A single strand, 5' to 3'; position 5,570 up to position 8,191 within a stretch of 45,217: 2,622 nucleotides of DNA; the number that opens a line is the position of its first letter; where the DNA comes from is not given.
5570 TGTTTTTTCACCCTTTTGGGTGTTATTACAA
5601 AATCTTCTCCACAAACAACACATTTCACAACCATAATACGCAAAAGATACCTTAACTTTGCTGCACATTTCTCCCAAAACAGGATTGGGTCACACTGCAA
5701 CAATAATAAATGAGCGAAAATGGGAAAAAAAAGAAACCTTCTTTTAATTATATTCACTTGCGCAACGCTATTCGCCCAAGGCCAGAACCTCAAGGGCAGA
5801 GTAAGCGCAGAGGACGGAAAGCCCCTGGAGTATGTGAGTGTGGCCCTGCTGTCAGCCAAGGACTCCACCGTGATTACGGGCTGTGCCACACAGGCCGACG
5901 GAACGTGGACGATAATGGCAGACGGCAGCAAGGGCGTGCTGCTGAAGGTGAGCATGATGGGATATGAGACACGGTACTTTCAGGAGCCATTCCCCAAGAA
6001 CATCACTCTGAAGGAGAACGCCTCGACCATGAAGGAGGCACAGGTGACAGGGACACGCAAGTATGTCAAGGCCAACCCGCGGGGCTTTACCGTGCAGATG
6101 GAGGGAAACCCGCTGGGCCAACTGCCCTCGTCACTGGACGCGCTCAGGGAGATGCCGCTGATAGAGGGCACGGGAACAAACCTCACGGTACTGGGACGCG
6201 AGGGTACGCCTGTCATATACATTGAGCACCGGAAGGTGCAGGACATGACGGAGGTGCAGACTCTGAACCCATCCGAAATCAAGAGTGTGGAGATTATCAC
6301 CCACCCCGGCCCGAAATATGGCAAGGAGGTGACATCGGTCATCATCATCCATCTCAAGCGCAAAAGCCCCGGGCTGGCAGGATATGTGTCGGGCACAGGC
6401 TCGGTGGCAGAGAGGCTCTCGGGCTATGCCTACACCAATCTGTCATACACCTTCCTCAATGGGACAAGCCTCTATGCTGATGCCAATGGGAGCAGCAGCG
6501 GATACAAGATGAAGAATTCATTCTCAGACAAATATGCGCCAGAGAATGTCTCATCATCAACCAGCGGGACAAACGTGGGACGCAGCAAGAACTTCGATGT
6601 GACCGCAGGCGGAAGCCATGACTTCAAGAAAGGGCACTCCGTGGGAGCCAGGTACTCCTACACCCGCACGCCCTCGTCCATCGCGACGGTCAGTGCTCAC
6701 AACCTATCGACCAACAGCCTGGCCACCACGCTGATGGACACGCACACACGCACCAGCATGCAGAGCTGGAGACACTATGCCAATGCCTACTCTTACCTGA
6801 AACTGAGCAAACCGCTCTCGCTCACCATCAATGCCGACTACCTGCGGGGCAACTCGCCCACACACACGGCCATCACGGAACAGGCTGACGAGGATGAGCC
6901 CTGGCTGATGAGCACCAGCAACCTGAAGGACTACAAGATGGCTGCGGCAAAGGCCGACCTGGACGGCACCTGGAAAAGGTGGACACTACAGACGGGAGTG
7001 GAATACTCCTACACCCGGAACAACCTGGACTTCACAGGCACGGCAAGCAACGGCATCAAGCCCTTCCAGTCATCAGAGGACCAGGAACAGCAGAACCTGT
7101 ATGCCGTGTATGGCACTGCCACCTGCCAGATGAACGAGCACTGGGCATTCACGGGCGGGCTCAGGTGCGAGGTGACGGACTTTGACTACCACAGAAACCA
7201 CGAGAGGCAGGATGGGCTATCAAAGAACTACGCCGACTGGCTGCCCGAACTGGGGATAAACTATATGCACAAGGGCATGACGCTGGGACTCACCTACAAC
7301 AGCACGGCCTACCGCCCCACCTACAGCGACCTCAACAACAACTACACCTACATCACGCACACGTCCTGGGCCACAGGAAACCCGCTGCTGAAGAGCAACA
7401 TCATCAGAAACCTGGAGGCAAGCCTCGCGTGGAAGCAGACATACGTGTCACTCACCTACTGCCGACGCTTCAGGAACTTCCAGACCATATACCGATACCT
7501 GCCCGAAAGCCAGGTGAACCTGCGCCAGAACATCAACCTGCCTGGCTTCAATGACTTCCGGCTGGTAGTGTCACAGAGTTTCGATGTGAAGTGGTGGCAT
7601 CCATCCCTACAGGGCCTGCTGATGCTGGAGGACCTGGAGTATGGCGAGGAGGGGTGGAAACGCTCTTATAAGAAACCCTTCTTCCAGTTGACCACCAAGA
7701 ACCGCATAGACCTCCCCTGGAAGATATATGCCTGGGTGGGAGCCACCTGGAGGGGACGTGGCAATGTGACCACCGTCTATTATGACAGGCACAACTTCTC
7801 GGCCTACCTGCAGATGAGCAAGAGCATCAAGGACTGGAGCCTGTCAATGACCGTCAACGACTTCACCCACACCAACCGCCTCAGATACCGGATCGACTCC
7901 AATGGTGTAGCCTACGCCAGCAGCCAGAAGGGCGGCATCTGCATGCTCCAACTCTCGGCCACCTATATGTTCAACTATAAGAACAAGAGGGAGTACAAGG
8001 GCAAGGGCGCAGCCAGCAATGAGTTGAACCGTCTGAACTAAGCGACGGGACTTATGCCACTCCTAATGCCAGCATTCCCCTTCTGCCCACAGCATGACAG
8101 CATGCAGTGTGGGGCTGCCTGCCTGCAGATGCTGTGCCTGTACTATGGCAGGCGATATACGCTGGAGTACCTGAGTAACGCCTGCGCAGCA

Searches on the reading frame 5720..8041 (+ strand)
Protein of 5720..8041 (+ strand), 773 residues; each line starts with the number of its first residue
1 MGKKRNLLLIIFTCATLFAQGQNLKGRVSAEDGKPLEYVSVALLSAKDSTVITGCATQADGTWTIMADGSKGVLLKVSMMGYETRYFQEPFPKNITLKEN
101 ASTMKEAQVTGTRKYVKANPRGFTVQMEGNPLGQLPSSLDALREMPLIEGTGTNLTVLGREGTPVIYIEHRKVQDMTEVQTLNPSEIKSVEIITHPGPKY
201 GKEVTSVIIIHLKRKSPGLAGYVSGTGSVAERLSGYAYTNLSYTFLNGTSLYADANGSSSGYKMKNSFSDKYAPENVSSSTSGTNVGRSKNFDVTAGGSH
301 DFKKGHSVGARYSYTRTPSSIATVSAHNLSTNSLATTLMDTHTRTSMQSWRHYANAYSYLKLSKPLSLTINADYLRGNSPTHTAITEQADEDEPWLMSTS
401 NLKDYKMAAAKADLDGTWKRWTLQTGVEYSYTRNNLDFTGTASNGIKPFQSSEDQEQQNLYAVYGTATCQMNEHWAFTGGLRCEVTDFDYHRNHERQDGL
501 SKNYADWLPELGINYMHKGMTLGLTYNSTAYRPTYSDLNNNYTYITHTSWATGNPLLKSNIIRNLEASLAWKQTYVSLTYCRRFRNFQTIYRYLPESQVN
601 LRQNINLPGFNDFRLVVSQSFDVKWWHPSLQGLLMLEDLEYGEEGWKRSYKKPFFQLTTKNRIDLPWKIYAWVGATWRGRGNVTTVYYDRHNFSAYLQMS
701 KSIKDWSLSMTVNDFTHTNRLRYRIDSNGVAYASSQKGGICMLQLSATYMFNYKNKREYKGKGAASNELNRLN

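Call 5: search_protein_families(library=ncbifam, proteins=[window:5720-8041:+], max_evalue=0.1)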
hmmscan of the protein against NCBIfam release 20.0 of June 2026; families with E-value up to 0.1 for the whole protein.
window:5720-8041:+ (773 aa): 1 family
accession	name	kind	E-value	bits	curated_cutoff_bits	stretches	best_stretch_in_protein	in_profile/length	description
NF053692.1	BamP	equivalog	0.097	12.1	230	0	1-70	1-67/251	BamP family beta-barrel-assembly machinery protein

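Call 6: search_protein_families(library=pfam, proteins=[window:5720-8041:+], max_evalue=0.1)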
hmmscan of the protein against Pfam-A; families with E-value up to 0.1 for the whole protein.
window:5720-8041:+ (773 aa): 5 families
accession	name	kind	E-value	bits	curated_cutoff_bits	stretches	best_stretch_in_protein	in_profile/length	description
PF14905.12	OMP_b-brl_3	-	1.1e-46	160.2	27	1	367-749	9-408/408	Outer membrane protein beta-barrel family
PF00593.30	TonB_dep_Rec_b-barrel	-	2.3e-12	48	27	1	281-590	50-303/436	TonB dependent receptor-like, beta-barrel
PF13620.12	CarboxypepD_reg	-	1.6e-06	28.8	32.3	1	24-98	2-70/82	Carboxypeptidase regulatory-like domain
PF13715.12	CarbopepD_reg_2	-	2.1e-06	28.1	32.2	1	25-106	2-85/88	CarboxypepD_reg-like domain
PF25020.1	TTR_TEN1-4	-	0.042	14.2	27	0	25-84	10-66/86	Teneurin TTR-like domain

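Call 69: search_solved_structures(query=window:5720-8041:+, max_evalue=0.01, show_alignments=1)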
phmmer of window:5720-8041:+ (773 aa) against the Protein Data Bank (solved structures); distinct sequences matched with E-value up to 0.01: 0.

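Call 71: find_homologous_proteins(query=window:5720-8041:+, max_evalue=1e-20)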
Query window:5720-8041:+ (773 aa): 38 proteins with E <= 1e-20 among 8000 candidates.
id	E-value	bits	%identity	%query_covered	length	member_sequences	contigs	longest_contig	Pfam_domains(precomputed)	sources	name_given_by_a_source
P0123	0.0e+0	1785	100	100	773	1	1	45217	PF13715.13,PF13620.13,PF00593.31,PF14905.13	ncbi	-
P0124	0.0e+0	1523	87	98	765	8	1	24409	PF13620.13,PF00593.31,PF14905.13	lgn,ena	-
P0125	0.0e+0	1341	83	90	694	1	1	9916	PF00593.31,PF14905.13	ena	-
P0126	0.0e+0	1273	70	100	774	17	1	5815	PF13620.13,PF00593.31,PF14905.13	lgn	-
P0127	0.0e+0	1071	62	99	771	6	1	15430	PF13715.13,PF13620.13,PF00593.31,PF14905.13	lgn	-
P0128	0.0e+0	1023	59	100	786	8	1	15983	PF13715.13,PF13620.13,PF00593.31,PF14905.13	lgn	-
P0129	5.7e-248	843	79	62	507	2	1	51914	PF13715.13,PF13620.13,PF00593.31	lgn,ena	-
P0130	4.0e-204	698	69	59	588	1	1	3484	PF00196.26,PF00593.31,PF14905.13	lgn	-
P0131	1.6e-163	564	59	59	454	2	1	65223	PF00593.31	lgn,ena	-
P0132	6.9e-70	255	27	99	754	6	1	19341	PF13715.13,PF13620.13,PF14905.13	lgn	-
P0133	4.2e-66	242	26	99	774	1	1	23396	PF13715.13,PF13620.13,PF00593.31,PF14905.13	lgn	-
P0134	2.5e-54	203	26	99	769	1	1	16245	PF13715.13,PF13620.13,PF00593.31,PF14905.13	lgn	-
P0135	3.6e-54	203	27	100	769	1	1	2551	PF13715.13,PF13620.13,PF00593.31,PF14905.13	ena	-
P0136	9.0e-52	195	26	99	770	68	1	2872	PF13715.13,PF13620.13,PF00593.31,PF14905.13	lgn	-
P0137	2.7e-49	187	26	99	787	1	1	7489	PF13715.13,PF13620.13,PF14905.13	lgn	-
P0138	5.7e-47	179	27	86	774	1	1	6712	PF13715.13,PF13620.13,PF00593.31,PF14905.13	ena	-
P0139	3.6e-46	176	26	99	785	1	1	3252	PF13715.13,PF13620.13,PF00593.31,PF14905.13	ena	-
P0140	1.2e-45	174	26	99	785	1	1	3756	PF13715.13,PF13620.13,PF14905.13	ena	-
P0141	1.9e-45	174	26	86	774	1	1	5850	PF13715.13,PF13620.13,PF00593.31,PF14905.13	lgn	-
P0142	2.0e-45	174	27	86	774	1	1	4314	PF13715.13,PF13620.13,PF00593.31,PF14905.13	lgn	-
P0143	2.6e-45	173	26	86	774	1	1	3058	PF13715.13,PF13620.13,PF00593.31,PF14905.13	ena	-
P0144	3.4e-45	173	25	99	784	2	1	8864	PF13715.13,PF13620.13,PF00593.31,PF14905.13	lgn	-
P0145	3.6e-45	173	27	87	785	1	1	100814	PF13715.13,PF13620.13,PF00593.31,PF14905.13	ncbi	-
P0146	6.5e-45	172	25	99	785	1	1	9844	PF13715.13,PF13620.13,PF00593.31,PF14905.13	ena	-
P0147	7.5e-45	172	25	99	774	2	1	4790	PF13715.13,PF13620.13,PF00593.31,PF14905.13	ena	-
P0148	8.8e-45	172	25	99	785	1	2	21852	PF13715.13,PF13620.13,PF00593.31,PF14905.13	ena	-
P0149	9.8e-45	171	26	86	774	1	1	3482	PF13715.13,PF13620.13,PF00593.31,PF14905.13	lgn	-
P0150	1.5e-44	171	26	86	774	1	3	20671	PF13715.13,PF13620.13,PF00593.31,PF14905.13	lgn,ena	-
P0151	1.5e-44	171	26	99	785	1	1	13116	PF13715.13,PF13620.13,PF00593.31,PF14905.13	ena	-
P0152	2.1e-44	170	25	99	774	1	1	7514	PF13715.13,PF13620.13,PF00593.31,PF14905.13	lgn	-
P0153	7.1e-44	169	26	86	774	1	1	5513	PF13715.13,PF13620.13,PF00593.31,PF14905.13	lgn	-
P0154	8.7e-44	168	25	99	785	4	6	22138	PF13715.13,PF13620.13,PF14905.13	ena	-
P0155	9.4e-44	168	26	86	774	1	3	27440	PF13715.13,PF13620.13,PF00593.31,PF14905.13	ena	-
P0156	2.5e-43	167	26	86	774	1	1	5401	PF13715.13,PF13620.13,PF00593.31,PF14905.13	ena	-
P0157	3.8e-43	166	26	86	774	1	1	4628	PF13715.13,PF13620.13,PF00593.31,PF14905.13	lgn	-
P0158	3.7e-42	163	26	86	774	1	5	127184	PF13715.13,PF13620.13,PF00593.31,PF14905.13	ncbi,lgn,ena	-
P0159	2.6e-37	147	27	85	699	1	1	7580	PF00593.31,PF14905.13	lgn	-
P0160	1.9e-32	131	24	89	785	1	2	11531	PF13715.13,PF13620.13,PF14905.13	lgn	-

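Call 72: find_encoding_contigs(protein=P0124, flank=8000, max_places=3)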
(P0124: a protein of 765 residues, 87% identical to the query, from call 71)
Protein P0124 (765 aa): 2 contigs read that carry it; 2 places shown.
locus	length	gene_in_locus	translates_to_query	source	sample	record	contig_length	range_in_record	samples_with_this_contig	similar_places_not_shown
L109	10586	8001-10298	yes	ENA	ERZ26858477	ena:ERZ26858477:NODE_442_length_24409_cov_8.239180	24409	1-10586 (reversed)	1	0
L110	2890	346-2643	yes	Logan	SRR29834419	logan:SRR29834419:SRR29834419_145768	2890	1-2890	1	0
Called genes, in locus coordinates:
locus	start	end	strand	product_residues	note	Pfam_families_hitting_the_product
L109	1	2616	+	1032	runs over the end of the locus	PF17132:Glyco_hydro_106, PF22666:Glyco_hydro_2_N2 (weak)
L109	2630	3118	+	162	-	-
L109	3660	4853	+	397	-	PF00145:DNA_methylase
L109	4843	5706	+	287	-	PF18643:RE_BsaWI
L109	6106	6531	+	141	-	PF09917:DUF2147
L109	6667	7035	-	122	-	PF00196:GerE (weak)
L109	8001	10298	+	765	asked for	PF13620:CarboxypepD_reg (weak), PF00593:TonB_dep_Rec_b-barrel, PF14905:OMP_b-brl_3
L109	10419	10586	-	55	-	?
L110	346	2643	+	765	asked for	PF13620:CarboxypepD_reg (weak), PF00593:TonB_dep_Rec_b-barrel, PF14905:OMP_b-brl_3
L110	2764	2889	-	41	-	?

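Call 73: find_encoding_contigs(protein=P0125, flank=8000, max_places=3)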
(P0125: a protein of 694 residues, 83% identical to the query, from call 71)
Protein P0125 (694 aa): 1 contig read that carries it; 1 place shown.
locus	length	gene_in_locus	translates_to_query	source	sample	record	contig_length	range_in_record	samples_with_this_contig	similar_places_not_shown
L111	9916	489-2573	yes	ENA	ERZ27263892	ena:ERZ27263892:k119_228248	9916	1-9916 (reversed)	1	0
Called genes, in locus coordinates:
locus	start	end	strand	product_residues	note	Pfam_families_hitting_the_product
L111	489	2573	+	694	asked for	PF00593:TonB_dep_Rec_b-barrel, PF14905:OMP_b-brl_3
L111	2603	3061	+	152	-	PF03412:Peptidase_C39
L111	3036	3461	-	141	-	-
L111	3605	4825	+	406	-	PF02463:SMC_N (faint), PF00005:ABC_tran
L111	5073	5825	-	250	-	PF03372:Exo_endo_phos, PF14529:Exo_endo_phos_2 (faint)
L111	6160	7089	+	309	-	PF00535:Glycos_transf_2 (faint), PF01697:Glyco_transf_92 (faint)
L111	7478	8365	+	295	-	PF01012:ETF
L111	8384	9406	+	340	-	PF01012:ETF, PF00766:ETF_alpha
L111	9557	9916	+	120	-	?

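Call 83: predict_structure(alignment_id=A3)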
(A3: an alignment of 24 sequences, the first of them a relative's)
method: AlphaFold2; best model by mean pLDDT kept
length: 773 residues; sequences in the alignment: 24
mean_pLDDT: 80.4   pTM: 0.71
mean pLDDT of the five models: 80.4, 80.3, 79.4, 79.2, 77.9
residues with pLDDT >= 90: 136; 70-90: 538; 50-70: 48; < 50: 51
segments of 3 or more residues with pLDDT < 50: 1-20, 103-113, 754-773
pLDDT, mean of each block of 10 residues (from residue 1): 43 37 81 84 81 82 77 80 82 85 41 63 79 77 84 78 77 67 77 83 82 67 83 84 76 86 87 85 89 86 79 89 87 80 90 87 86 89 82 77 88 88 91 84 65 81 93 89 90 82 88 89 90 76 76 84 91 90 88 85 89 92 81 92 82 92 84 90 87 87 83 78 86 81 84 45 30 28
secondary structure, 60 per line:
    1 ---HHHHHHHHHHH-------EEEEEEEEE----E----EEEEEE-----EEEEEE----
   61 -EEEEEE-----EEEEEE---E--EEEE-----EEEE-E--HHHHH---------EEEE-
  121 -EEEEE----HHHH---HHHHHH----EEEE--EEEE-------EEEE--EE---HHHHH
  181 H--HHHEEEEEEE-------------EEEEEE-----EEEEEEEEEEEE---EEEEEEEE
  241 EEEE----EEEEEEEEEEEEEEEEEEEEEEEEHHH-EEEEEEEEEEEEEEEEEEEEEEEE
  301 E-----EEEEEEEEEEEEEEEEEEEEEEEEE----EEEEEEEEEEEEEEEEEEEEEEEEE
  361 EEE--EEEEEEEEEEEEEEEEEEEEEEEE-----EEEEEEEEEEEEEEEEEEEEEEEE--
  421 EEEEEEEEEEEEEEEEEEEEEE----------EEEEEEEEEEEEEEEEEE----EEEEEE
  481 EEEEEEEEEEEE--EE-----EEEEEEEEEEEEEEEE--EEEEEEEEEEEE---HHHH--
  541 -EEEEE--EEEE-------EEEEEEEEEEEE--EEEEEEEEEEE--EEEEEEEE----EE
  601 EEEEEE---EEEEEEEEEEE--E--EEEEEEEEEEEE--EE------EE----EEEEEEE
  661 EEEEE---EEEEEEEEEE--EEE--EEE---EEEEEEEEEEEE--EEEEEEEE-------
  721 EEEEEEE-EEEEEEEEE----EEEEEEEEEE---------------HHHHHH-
elements in order (helices of 4 or more, strands of 3 or more residues): H4-14 E22-30 E40-45 E51-56 E62-67 E73-78 E85-88 E94-97 H102-106 E116-119 E122-126 H131-134 H138-143 E148-151 E154-157 E165-168 H176-181 E187-193 E207-212 E218-229 E233-244 E249-272 E277-301 E307-331 E336-363 E366-389 E395-418 E421-442 E453-470 E475-492 E502-517 E520-531 H535-538 E542-546 E549-552 E560-571 E574-584 E587-594 E599-606 E610-620 E626-637 E654-665 E669-678 E681-683 E686-688 E692-703 E706-713 E721-727 E729-737 E742-751 H767-772

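Call 85: fold_search(model_id=the predicted structure, library=pdb)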
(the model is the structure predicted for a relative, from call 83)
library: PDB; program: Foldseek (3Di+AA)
matches with E <= 10: 877; with E <= 0.001: 206
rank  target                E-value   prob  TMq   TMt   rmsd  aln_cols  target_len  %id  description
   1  1fep                  1.9e-19  1.00  0.50  0.56   9.6       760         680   12  FERRIC ENTEROBACTIN RECEPTOR (released 1999-01-13)
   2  5fp2_B                1.2e-18  1.00  0.48  0.66   9.4       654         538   12  Crystal structure of the siderophore receptor PirA from Pseudomonas aeruginosa (released 2015-12-09)
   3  5nc4                  2.2e-18  1.00  0.50  0.55   9.2       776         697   14  Crystal structure of the ferric enterobactin receptor (PfeA) in complex with protochelin from Pseudomonas aeruginosa (released 2018-03-21)
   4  5out                  3.3e-18  1.00  0.50  0.54   9.5       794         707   13  CRYSTAL STRUCTURE OF THE FERRIC ENTEROBACTIN RECEPTOR (PFEA) MUTANT (G324V) FROM PSEUDOMONAS AERUGINOSA (released 2018-09-05)
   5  5mzs                  5.2e-18  1.00  0.49  0.53   9.8       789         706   14  Crystal structure of the ferric enterobactin receptor (PfeA) mutant (R480A_Q482A) from Pseudomonas aeruginosa (released 2018-02-14)
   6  6i2j                  7.3e-18  1.00  0.51  0.56   9.0       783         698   14  Crystal structure of the ferric enterobactin receptor mutant (Q482A) from Pseudomonas aeruginosa (PfeA) in complex with  (released 2019-01-16)
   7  9a2z_MODEL_1_A        8.4e-18  1.00  0.48  0.50  10.8       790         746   13  Model of E. coli FepA by in-cell photo-crosslinking MS and deep learning (released 2023-02-24)
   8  9nn6_A                1.2e-17  1.00  0.48  0.57   9.8       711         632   12  E. coli Cir in Complex with the RBD of Microcin V (released 2025-09-24)
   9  5nc3                  1.2e-17  1.00  0.50  0.54   9.8       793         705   13  Crystal structure of the ferric enterobactin receptor (PfeA) from Pseudomonas aeruginosa in complex with the tris-catech (released 2018-03-21)
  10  6r1f                  1.3e-17  1.00  0.51  0.56   8.6       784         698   13  Crystal structure of the ferric enterobactin receptor mutant R480A from Pseudomonas aeruginosa (PfeA) in complex with en (released 2019-04-10)
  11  6q5e                  1.5e-17  1.00  0.51  0.56   8.7       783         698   13  Crystal structure of the ferric enterobactin receptor from Pseudomonas aeruginosa (PfeA) in complex with enterobactin (released 2019-01-16)
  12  6i97_B                2.3e-17  1.00  0.52  0.53  11.6       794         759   11  Structure of the ferrioxamine B transporter FoxA from Pseudomonas aeruginosa in complex with ferrioxamine B and a C-te (released 2019-08-28)
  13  5fr8_A                2.3e-17  1.00  0.47  0.51  10.8       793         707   12  Crystal structure of the siderophore receptor PirA from Acinetobacter baumannii (released 2016-05-11)
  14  5m9b                  2.5e-17  1.00  0.49  0.53   9.7       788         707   13  Crystal structure of the ferric enterobactin receptor (PfeA) from Pseudomonas aeruginosa (released 2018-02-21)
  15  6i97_A                3.3e-17  1.00  0.54  0.54  13.2       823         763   11  Structure of the ferrioxamine B transporter FoxA from Pseudomonas aeruginosa in complex with ferrioxamine B and a C-te (released 2019-08-28)
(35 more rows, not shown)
